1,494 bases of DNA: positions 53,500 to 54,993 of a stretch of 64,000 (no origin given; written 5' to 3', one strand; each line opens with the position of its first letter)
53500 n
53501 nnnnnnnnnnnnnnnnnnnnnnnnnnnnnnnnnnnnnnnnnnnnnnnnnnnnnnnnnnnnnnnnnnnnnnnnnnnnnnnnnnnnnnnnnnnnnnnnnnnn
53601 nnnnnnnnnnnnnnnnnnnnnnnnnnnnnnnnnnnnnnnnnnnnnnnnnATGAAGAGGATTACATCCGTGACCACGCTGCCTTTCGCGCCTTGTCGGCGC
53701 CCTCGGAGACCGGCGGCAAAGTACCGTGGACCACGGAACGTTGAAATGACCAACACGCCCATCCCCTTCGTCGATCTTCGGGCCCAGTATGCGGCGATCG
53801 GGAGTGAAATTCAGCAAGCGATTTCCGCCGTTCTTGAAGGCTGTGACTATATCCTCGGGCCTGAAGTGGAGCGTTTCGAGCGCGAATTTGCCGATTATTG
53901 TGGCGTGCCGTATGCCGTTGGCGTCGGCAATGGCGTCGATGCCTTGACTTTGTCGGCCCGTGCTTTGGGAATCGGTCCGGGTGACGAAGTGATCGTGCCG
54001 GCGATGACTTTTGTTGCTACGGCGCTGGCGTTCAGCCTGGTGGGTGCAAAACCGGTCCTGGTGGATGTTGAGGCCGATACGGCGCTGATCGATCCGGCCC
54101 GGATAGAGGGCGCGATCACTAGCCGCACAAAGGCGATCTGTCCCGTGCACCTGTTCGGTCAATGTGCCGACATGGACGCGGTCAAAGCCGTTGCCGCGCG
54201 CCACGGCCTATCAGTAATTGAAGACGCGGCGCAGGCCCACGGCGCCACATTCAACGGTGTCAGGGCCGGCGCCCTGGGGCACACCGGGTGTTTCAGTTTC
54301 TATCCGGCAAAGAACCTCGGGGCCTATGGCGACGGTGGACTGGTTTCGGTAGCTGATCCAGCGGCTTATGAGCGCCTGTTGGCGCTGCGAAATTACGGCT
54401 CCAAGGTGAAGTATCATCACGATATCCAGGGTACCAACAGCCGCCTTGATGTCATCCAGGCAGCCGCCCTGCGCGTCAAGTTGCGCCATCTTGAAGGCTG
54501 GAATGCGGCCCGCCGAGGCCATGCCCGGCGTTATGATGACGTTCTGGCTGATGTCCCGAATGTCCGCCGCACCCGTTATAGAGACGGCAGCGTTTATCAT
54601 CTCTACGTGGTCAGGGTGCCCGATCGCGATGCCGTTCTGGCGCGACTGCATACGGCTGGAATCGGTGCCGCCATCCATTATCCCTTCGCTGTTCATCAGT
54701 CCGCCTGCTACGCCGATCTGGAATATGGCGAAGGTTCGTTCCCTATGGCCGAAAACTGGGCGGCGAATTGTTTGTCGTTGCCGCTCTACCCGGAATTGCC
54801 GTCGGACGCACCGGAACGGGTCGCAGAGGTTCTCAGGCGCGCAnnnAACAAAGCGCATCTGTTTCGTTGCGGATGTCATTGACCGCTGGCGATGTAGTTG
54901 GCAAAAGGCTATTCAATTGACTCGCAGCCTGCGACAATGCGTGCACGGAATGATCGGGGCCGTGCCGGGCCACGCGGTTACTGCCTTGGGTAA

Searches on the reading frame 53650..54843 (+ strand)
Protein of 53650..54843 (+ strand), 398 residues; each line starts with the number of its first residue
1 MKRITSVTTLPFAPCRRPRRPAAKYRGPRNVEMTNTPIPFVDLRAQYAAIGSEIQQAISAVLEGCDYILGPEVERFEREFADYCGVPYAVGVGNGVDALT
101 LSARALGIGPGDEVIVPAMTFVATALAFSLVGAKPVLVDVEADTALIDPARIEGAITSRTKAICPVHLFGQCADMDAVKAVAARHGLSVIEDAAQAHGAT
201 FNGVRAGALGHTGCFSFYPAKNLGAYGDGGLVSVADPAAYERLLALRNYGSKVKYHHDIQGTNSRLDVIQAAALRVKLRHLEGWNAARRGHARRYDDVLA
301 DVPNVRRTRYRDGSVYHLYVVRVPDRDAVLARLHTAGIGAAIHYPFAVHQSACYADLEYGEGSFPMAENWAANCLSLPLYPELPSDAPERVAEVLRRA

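Call 26: search_protein_families(library=pfam, proteins=[window:53650-54843:+], max_evalue=0.001)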
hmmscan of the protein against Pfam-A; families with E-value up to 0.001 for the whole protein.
window:53650-54843:+ (398 aa): 3 families
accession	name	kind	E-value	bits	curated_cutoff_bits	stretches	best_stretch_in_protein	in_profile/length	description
PF01041.23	DegT_DnrJ_EryC1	-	7.6e-117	391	19.8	1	50-395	3-359/360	DegT/DnrJ/EryC1/StrS aminotransferase family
PF00155.27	Aminotran_1_2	-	4e-07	30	19.7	1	75-227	46-225/361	Aminotransferase class I and II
PF01212.27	Beta_elim_lyase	-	7e-05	22.7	27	1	58-200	19-176/288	Beta-eliminating lyase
